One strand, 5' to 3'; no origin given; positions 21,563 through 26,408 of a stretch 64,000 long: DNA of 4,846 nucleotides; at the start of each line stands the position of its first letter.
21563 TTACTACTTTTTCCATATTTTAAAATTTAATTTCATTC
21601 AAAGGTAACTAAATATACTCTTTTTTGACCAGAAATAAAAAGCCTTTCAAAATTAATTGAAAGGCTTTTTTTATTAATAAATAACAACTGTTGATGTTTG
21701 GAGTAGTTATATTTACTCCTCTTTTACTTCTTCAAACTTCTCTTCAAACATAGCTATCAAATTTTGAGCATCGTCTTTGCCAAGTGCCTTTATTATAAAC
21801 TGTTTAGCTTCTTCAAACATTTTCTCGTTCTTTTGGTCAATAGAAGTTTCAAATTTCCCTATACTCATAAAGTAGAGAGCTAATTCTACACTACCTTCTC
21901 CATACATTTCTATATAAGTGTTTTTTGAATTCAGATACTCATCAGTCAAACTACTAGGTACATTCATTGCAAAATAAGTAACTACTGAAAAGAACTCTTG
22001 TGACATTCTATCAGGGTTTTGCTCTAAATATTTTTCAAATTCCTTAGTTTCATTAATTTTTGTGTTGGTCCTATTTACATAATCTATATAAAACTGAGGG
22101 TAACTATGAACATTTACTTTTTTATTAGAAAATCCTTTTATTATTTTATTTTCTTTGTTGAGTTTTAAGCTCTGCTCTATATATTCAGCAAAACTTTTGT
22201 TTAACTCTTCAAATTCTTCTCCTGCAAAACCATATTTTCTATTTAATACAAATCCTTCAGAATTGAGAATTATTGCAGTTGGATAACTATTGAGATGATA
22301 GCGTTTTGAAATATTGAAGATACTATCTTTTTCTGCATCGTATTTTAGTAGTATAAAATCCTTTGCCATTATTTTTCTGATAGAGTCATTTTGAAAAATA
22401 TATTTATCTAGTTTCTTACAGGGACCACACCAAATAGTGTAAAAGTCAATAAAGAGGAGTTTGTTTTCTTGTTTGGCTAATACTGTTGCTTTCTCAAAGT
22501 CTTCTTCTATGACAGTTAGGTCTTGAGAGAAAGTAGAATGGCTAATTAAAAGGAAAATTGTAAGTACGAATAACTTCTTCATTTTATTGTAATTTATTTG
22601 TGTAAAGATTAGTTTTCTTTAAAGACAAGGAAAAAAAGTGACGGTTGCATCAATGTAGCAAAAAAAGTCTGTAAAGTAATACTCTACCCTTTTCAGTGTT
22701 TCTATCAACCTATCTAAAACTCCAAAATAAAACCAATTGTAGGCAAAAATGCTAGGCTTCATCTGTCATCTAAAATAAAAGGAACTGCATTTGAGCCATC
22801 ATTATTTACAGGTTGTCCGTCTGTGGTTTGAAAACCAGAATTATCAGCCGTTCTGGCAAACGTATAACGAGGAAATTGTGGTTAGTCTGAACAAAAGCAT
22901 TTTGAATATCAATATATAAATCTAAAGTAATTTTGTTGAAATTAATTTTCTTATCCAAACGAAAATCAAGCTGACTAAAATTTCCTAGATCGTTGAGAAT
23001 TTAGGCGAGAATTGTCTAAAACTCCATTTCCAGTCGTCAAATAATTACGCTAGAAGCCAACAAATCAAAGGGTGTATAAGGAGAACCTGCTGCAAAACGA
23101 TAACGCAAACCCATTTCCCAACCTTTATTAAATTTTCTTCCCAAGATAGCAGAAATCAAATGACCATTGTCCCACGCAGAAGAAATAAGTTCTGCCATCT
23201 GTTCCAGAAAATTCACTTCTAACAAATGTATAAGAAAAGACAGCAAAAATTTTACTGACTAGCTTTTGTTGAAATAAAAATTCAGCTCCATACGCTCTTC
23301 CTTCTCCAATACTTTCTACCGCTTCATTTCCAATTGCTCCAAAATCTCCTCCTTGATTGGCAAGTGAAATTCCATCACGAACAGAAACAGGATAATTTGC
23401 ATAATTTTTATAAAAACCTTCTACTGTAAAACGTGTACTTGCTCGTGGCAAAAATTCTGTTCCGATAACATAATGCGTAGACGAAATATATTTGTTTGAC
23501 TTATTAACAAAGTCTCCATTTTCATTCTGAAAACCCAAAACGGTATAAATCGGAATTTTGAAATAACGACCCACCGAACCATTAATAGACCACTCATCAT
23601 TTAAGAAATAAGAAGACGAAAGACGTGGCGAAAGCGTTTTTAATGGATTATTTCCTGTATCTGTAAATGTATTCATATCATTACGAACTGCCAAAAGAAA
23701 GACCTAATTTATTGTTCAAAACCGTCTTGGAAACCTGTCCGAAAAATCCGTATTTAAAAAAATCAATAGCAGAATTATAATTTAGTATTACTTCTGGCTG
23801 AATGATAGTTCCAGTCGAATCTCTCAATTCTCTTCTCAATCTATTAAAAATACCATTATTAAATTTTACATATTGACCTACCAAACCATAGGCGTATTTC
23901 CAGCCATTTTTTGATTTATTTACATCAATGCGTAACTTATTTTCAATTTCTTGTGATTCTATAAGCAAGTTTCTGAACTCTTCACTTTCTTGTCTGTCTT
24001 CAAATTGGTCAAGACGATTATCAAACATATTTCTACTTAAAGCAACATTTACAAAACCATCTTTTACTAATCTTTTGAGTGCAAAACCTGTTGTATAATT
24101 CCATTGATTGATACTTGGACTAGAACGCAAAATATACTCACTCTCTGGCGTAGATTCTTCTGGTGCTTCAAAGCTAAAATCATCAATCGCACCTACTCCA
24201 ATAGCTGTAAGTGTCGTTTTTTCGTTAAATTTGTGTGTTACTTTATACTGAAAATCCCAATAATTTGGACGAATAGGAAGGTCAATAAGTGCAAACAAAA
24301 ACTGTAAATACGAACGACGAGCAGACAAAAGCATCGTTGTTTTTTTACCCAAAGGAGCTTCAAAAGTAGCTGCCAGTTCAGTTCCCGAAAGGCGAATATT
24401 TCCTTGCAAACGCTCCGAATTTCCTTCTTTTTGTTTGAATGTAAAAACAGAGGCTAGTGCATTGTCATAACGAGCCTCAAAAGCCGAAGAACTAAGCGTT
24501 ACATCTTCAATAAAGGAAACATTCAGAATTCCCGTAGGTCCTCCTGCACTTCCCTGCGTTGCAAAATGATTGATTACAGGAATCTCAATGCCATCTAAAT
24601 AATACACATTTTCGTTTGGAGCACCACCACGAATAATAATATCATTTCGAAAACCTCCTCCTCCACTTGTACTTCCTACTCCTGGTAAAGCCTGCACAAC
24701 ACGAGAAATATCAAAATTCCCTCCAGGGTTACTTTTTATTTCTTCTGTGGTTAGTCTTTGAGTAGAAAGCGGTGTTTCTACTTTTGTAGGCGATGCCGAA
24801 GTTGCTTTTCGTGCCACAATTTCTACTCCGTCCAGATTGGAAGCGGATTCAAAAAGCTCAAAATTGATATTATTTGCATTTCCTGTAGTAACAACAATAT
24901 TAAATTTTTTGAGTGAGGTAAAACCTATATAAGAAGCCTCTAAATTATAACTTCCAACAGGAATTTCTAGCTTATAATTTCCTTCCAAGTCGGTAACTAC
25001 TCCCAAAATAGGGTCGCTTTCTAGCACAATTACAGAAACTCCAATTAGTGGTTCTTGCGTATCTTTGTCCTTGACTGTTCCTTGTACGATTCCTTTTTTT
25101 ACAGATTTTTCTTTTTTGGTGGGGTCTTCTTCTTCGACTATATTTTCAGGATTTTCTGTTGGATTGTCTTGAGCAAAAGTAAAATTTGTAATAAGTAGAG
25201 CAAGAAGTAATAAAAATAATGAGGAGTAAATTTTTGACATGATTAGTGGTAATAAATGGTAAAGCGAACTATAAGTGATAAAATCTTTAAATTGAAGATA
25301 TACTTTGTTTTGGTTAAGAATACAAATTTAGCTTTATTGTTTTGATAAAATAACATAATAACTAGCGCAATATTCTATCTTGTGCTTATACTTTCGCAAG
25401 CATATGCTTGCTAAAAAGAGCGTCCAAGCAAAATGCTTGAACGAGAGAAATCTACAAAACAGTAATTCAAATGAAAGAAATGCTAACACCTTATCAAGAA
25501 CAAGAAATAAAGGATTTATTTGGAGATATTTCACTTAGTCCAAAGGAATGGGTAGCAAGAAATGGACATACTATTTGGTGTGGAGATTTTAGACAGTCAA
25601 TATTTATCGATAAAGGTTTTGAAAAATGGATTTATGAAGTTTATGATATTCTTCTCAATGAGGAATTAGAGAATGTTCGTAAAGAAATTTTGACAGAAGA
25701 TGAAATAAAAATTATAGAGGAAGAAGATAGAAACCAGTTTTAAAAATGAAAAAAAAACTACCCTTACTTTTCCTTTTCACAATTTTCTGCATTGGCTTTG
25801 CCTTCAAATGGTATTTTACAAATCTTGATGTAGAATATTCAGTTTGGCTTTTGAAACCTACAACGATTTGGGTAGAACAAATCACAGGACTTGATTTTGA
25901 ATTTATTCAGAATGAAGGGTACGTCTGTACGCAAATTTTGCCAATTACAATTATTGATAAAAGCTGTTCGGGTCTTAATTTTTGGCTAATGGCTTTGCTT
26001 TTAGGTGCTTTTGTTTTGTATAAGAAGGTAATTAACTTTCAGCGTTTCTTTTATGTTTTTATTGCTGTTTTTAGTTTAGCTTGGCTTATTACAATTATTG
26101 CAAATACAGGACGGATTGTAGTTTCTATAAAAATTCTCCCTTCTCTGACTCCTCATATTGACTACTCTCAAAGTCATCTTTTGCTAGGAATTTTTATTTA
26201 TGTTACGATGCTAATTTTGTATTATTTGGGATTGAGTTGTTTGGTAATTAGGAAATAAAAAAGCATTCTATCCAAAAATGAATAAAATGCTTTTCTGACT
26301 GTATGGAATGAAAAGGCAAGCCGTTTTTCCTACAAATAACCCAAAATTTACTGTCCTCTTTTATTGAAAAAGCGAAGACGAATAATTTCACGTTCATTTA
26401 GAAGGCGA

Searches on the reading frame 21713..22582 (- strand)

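Call 36: search_protein_families(library=pfam, proteins=[window:21713-22582:-], max_evalue=0.001)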
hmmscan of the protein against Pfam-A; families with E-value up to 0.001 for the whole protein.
window:21713-22582:- (289 aa): 4 families
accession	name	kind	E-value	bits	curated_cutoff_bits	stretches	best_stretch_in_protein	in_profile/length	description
PF13899.12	Thioredoxin_7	-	2.4e-13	50.5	27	1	26-107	3-82/83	Thioredoxin-like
PF00085.26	Thioredoxin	-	1e-10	42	23.5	1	27-110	8-83/103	Thioredoxin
PF13098.12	Thioredoxin_2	-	2.9e-09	37.7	27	1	36-120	1-95/104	Thioredoxin-like domain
PF03190.21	Thioredox_DsbH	-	1.3e-05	25.6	27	1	31-85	28-82/163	Protein of unknown function, DUF255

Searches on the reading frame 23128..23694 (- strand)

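Call 36: search_protein_families(library=pfam, proteins=[window:23128-23694:-], max_evalue=0.001)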
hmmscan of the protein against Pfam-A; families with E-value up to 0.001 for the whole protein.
window:23128-23694:- (188 aa): 1 family
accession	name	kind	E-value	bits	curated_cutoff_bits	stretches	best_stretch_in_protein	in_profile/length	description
PF00593.30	TonB_dep_Rec_b-barrel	-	1.7e-13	51.7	27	1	3-163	191-353/436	TonB dependent receptor-like, beta-barrel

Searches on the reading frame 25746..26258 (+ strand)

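Call 36: search_protein_families(library=pfam, proteins=[window:25746-26258:+], max_evalue=0.001)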
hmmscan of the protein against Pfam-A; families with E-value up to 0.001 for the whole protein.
window:25746-26258:+ (170 aa): 1 family
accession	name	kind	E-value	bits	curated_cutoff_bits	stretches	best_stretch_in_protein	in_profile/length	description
PF09721.15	Exosortase_EpsH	-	1e-05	25.5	25.7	1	68-163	160-251/254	Transmembrane exosortase (Exosortase_EpsH)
